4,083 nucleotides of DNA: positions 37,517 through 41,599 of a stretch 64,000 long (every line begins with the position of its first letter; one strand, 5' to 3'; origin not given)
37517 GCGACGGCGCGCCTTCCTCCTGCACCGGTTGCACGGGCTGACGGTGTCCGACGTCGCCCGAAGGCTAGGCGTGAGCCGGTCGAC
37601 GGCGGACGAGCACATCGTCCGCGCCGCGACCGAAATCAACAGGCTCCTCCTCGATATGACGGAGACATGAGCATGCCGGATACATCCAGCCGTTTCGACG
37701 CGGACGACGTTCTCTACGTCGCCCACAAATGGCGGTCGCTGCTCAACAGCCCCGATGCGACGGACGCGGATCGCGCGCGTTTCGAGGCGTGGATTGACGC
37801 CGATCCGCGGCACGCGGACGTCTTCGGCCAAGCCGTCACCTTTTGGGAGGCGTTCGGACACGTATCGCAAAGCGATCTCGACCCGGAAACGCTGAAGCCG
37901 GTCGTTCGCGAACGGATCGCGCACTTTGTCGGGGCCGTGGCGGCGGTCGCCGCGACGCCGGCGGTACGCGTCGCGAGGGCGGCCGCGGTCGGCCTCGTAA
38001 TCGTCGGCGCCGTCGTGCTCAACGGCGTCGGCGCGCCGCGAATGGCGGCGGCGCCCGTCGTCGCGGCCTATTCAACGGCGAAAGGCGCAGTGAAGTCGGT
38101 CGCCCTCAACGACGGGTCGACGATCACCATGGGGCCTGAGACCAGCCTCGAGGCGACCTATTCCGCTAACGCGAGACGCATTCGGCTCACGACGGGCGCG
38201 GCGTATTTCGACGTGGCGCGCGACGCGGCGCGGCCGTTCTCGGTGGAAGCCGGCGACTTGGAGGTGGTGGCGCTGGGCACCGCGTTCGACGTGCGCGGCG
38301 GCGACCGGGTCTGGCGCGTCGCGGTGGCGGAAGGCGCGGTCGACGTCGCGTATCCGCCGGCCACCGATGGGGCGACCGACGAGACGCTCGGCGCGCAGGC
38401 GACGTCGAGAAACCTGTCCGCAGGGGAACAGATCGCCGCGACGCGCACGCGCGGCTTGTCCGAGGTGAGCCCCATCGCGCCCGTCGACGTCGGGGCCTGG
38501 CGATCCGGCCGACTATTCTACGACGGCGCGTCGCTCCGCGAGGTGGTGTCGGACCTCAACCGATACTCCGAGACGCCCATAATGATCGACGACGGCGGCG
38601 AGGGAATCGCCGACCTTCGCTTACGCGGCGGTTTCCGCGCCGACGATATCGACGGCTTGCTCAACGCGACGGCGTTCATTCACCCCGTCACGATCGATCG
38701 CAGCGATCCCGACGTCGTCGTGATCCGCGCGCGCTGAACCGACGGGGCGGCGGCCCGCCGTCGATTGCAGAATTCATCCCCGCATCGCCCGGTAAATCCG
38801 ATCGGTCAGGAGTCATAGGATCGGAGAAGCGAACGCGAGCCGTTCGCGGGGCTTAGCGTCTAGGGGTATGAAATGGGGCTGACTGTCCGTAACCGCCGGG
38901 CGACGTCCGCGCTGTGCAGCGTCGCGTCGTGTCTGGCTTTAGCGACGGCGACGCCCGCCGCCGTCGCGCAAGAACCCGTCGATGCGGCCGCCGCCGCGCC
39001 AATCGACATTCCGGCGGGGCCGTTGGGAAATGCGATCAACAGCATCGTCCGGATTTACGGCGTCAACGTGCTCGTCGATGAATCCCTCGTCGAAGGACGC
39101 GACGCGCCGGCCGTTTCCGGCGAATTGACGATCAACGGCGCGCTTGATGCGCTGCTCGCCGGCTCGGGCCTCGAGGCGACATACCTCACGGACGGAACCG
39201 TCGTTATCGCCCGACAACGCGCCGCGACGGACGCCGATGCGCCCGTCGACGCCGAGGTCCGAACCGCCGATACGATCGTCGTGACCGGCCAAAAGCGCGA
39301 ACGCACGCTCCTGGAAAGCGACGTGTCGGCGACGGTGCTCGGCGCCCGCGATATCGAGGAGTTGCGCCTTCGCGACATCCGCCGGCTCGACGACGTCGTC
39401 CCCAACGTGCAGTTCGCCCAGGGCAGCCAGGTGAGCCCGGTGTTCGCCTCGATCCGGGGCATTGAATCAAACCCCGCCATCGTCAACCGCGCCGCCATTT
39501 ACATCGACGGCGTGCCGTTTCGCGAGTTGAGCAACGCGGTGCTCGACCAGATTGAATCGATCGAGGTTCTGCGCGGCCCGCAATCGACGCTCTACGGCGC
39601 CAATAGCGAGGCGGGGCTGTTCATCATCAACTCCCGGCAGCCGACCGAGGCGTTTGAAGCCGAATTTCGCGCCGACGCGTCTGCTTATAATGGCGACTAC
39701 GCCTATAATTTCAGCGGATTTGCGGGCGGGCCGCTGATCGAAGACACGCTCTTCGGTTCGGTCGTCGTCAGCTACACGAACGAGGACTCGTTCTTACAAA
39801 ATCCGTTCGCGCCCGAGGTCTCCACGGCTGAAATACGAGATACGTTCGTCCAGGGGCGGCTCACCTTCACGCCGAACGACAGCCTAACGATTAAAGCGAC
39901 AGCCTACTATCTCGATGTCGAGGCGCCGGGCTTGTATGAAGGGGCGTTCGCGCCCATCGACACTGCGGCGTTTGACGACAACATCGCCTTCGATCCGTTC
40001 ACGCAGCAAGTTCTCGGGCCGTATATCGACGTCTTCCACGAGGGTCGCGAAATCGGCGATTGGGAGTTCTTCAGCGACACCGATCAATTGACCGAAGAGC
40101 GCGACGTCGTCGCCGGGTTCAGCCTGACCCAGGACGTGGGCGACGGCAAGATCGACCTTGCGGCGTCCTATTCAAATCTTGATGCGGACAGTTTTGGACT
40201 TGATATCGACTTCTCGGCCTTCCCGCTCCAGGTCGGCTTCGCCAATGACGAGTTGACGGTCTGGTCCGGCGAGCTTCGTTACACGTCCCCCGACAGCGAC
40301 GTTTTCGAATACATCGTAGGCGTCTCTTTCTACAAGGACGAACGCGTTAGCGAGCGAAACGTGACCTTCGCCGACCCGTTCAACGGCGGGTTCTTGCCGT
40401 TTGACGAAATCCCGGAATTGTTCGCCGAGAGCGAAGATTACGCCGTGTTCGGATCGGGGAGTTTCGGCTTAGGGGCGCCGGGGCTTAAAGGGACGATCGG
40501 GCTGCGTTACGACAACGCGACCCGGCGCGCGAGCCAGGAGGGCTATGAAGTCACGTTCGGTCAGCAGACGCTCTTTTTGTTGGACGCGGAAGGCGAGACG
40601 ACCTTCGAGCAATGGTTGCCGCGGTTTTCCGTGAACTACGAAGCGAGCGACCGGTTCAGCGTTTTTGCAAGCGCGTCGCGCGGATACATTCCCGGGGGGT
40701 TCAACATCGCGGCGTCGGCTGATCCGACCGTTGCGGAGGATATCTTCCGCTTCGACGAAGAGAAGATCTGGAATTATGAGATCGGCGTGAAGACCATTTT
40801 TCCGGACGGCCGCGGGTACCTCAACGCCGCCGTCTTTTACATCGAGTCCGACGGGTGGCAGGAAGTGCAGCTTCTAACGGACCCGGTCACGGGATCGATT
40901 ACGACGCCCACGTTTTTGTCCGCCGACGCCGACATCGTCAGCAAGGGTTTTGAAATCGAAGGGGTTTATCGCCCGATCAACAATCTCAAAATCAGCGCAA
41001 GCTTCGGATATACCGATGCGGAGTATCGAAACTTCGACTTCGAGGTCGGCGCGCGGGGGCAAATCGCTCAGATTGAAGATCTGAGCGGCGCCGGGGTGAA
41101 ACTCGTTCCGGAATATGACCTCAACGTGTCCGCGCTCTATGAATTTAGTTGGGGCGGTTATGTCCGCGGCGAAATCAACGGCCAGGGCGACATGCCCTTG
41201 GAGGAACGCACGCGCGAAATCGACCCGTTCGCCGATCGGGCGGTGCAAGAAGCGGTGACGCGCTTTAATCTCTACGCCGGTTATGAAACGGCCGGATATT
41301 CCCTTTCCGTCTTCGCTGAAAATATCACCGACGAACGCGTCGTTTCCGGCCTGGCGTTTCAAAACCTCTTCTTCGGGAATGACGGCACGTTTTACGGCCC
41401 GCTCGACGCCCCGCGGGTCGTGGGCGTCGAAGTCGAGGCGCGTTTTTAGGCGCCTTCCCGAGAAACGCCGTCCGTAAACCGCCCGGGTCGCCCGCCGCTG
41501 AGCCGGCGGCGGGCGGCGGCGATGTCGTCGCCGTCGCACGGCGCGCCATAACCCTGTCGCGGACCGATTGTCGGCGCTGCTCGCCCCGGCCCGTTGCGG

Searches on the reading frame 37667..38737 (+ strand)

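Call 8: search_protein_families(library=pfam, proteins=[window:37667-38737:+], max_evalue=0.00001)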
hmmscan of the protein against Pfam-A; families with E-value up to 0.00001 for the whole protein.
window:37667-38737:+ (356 aa): 2 families
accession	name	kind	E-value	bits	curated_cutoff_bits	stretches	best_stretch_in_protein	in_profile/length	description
PF04773.18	FecR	-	5.3e-21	75.3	24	1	134-225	2-96/97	FecR protein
PF16220.10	DUF4880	-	1.8e-10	40.9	25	1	19-56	3-40/43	Domain of unknown function (DUF4880)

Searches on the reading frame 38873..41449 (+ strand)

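Call 8: search_protein_families(library=pfam, proteins=[window:38873-41449:+], max_evalue=0.00001)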
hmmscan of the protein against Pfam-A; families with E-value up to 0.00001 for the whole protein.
window:38873-41449:+ (858 aa): 3 families
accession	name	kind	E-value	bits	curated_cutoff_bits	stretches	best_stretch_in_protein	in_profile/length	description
PF00593.30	TonB_dep_Rec_b-barrel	-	1.9e-32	114.1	27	1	367-818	28-436/436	TonB dependent receptor-like, beta-barrel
PF07715.20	Plug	-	3.9e-16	59.9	23.9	1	147-248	3-106/107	TonB-dependent Receptor Plug Domain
PF07660.19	STN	-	4.4e-11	42.8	28.4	1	64-114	1-51/52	Secretin and TonB N terminus short domain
